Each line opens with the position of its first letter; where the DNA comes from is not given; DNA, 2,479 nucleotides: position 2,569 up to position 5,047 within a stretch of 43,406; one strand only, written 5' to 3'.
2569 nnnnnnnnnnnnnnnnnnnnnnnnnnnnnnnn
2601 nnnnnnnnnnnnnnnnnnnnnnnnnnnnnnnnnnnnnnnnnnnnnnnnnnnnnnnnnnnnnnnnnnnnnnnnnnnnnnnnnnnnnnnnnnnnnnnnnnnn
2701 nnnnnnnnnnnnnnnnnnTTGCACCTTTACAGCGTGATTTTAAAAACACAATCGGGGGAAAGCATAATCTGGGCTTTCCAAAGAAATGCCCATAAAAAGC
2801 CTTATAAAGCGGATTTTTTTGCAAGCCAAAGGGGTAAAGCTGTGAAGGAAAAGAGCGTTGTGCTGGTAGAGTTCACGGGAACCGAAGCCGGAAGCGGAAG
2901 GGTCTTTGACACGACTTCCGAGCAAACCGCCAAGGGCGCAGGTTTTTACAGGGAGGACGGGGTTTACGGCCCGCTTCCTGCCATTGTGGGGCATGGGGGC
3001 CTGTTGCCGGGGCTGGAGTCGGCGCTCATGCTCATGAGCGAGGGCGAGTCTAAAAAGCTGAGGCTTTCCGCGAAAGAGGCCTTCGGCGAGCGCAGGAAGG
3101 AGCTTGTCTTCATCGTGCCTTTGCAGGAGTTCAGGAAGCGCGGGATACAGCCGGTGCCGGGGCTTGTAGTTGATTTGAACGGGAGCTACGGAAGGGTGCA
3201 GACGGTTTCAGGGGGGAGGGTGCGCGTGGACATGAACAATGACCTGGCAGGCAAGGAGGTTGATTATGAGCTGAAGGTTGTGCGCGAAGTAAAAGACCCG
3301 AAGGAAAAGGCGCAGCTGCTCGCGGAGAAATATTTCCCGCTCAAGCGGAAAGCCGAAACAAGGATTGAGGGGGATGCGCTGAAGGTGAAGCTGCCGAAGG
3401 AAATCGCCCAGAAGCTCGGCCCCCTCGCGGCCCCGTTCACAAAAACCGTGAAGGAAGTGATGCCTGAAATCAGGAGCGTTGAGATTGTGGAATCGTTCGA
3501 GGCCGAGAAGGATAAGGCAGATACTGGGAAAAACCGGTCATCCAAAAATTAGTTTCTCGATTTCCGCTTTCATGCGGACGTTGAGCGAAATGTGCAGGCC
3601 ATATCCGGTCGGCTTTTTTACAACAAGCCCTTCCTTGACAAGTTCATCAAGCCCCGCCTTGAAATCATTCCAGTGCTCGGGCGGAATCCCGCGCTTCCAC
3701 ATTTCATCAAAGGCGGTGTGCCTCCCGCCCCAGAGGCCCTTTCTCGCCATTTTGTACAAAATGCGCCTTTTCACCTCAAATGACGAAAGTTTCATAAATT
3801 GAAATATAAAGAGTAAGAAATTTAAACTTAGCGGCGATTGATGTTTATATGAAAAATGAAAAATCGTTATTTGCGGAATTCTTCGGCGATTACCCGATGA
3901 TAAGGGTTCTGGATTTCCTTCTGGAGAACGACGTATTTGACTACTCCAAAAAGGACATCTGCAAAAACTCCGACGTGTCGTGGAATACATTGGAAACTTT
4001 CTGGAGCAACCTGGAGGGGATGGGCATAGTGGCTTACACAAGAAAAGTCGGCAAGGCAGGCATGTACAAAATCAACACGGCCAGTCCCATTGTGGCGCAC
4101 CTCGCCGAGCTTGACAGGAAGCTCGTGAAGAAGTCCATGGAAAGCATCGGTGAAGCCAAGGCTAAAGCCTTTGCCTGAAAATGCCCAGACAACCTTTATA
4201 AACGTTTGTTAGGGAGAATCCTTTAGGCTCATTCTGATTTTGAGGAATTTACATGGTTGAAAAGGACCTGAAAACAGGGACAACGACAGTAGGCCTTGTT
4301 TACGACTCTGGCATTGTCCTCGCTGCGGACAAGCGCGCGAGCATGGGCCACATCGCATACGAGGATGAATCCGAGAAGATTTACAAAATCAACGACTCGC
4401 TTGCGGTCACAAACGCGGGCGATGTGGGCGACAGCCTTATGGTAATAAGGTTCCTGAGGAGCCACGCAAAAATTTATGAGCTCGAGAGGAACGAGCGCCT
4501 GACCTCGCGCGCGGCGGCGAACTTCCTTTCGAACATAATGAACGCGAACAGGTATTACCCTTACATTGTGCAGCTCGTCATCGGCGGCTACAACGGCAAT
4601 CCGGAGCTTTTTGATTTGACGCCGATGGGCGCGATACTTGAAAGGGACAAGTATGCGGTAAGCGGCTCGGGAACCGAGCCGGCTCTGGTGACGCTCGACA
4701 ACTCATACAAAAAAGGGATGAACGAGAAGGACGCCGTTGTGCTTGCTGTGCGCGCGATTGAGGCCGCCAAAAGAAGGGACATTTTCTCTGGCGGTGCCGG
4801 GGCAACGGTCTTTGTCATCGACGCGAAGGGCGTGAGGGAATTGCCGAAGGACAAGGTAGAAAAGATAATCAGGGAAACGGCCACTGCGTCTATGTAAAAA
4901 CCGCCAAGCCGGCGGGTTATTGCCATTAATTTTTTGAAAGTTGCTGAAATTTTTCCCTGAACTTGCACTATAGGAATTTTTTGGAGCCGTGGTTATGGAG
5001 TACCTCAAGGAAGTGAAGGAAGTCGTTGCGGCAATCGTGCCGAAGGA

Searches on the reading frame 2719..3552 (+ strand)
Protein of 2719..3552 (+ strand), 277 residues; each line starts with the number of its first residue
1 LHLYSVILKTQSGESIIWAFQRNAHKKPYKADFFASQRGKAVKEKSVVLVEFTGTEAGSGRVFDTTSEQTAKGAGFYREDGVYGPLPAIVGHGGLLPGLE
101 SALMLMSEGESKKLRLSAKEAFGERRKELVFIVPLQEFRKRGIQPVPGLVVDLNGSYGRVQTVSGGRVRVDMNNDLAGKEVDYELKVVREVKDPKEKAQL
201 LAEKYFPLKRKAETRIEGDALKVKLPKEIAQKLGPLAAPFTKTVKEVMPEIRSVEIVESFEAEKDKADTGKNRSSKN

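Call 64: search_protein_families(library=pfam, proteins=[window:2719-3552:+], max_evalue=0.00001)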
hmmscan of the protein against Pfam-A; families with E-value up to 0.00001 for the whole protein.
window:2719-3552:+ (277 aa): 2 families
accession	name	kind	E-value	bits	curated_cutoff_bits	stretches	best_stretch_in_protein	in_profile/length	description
PF22199.2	FKBP26_IF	-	5.1e-17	62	27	1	132-176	2-46/46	FKBP26, IF domain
PF00254.34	FKBP_C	-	2.3e-07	31.5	21.1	1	41-127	4-76/94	FKBP-type peptidyl-prolyl cis-trans isomerase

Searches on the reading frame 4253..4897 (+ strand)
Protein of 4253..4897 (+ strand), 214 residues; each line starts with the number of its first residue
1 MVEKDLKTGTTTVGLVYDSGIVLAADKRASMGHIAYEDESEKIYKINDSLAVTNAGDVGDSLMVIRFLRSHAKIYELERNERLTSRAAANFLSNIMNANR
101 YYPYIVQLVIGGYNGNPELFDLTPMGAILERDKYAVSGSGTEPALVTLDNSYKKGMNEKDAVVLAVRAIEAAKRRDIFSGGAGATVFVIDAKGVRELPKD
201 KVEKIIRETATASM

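Call 64: search_protein_families(library=pfam, proteins=[window:4253-4897:+], max_evalue=0.00001)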
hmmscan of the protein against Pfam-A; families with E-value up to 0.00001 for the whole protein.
window:4253-4897:+ (214 aa): 1 family
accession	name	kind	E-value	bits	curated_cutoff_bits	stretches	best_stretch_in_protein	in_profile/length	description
PF00227.31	Proteasome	-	9.2e-46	156.3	22.4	1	7-181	2-182/189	Proteasome subunit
